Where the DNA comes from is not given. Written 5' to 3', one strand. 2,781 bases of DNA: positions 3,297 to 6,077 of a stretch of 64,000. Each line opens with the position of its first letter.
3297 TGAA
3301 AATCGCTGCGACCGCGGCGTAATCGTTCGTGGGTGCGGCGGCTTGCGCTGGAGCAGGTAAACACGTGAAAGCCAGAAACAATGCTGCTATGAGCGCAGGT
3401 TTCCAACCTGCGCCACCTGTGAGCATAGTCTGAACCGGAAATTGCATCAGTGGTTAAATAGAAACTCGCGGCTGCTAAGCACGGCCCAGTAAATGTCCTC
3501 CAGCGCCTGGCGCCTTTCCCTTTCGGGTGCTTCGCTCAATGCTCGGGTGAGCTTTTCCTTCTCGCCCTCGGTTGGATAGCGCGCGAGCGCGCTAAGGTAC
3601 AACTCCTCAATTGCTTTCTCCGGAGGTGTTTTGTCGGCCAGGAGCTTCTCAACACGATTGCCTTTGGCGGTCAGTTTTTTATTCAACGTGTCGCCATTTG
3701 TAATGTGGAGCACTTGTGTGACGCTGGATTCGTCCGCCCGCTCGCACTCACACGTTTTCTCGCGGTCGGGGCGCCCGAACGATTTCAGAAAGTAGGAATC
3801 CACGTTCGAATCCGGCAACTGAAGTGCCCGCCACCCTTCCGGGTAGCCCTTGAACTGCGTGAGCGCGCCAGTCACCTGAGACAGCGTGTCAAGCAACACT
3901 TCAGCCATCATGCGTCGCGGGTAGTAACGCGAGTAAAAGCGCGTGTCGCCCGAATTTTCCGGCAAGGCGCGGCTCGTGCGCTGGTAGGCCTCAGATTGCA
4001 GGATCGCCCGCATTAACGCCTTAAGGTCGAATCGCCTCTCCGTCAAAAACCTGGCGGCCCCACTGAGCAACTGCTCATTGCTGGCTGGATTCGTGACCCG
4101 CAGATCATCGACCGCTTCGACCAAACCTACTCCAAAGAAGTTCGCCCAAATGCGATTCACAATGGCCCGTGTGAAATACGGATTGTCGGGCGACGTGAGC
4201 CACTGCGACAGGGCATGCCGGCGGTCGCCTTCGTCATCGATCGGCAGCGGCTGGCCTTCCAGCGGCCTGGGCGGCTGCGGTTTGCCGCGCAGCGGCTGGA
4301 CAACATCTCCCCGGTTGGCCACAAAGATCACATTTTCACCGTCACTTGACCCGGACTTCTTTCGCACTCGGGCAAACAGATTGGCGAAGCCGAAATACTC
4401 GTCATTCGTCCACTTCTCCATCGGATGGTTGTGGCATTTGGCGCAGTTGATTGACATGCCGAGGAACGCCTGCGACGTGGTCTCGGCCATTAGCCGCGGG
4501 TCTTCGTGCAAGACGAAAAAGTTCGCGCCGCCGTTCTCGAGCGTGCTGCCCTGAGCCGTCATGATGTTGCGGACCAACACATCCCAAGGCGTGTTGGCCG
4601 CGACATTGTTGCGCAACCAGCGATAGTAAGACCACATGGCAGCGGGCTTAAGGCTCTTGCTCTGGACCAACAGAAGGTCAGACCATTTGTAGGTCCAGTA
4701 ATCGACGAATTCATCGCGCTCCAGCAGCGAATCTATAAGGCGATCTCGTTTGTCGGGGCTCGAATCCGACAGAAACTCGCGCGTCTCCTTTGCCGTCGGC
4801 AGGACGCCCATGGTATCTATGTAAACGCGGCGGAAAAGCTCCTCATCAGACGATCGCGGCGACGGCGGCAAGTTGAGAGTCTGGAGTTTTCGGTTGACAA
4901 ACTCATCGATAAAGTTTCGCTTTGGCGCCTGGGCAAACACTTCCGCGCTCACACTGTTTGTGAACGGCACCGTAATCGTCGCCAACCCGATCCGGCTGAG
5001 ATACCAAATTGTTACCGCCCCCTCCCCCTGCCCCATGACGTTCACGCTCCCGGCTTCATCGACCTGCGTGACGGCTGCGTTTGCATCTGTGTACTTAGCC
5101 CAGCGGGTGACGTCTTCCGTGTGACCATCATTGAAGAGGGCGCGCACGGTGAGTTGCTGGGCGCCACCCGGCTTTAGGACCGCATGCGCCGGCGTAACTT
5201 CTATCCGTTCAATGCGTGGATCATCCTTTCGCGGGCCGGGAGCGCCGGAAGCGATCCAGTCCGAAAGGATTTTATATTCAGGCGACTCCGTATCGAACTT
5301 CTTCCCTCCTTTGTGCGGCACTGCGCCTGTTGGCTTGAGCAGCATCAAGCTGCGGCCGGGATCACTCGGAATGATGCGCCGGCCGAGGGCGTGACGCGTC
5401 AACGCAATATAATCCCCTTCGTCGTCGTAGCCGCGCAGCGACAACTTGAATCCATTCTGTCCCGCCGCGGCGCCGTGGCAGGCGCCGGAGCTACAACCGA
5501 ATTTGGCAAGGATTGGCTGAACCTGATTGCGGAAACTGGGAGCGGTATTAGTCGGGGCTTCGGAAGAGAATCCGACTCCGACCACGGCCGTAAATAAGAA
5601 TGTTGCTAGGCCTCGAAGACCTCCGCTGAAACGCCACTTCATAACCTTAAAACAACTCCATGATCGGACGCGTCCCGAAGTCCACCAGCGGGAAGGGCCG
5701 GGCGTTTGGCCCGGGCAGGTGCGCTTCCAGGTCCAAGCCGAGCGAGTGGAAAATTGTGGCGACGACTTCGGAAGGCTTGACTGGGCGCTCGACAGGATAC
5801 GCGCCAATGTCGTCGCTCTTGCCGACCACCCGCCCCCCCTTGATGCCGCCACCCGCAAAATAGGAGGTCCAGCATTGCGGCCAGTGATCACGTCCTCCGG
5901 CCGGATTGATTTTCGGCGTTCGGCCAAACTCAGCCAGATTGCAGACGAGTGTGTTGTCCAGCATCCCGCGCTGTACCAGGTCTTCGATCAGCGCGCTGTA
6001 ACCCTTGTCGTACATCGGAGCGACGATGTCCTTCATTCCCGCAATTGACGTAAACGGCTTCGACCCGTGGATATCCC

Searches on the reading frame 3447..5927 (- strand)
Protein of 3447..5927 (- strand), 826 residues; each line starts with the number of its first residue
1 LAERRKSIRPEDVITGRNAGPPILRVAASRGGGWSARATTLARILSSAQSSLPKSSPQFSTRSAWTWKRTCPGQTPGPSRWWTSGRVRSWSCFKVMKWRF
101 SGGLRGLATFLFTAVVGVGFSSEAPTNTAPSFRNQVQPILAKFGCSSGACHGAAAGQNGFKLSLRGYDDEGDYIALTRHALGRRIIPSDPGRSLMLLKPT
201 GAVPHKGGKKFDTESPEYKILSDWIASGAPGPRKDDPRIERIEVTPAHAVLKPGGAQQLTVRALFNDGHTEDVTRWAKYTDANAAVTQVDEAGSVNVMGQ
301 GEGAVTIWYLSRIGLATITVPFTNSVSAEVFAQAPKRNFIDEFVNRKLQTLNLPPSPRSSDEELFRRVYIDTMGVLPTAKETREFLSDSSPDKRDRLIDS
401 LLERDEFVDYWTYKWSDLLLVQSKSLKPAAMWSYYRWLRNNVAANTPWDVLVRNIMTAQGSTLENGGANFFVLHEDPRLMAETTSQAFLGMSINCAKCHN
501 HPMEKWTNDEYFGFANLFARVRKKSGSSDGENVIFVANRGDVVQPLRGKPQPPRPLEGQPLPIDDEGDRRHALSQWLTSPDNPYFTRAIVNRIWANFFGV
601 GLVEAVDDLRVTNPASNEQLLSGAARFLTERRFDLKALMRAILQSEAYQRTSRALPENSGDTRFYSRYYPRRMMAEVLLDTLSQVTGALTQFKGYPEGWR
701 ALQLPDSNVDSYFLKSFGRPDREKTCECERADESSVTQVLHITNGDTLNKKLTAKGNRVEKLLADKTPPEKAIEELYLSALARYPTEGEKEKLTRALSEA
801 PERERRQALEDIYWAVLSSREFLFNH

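Call 54: find_encoding_contigs(protein=window:3447-5927:-, flank=10000, max_places=1)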
Protein window:3447-5927:- (826 aa): no gene with exactly this product is on record in the collection.
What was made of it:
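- Tried and rejected: The leftward look-up failed because the called gene product differs (call 54).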
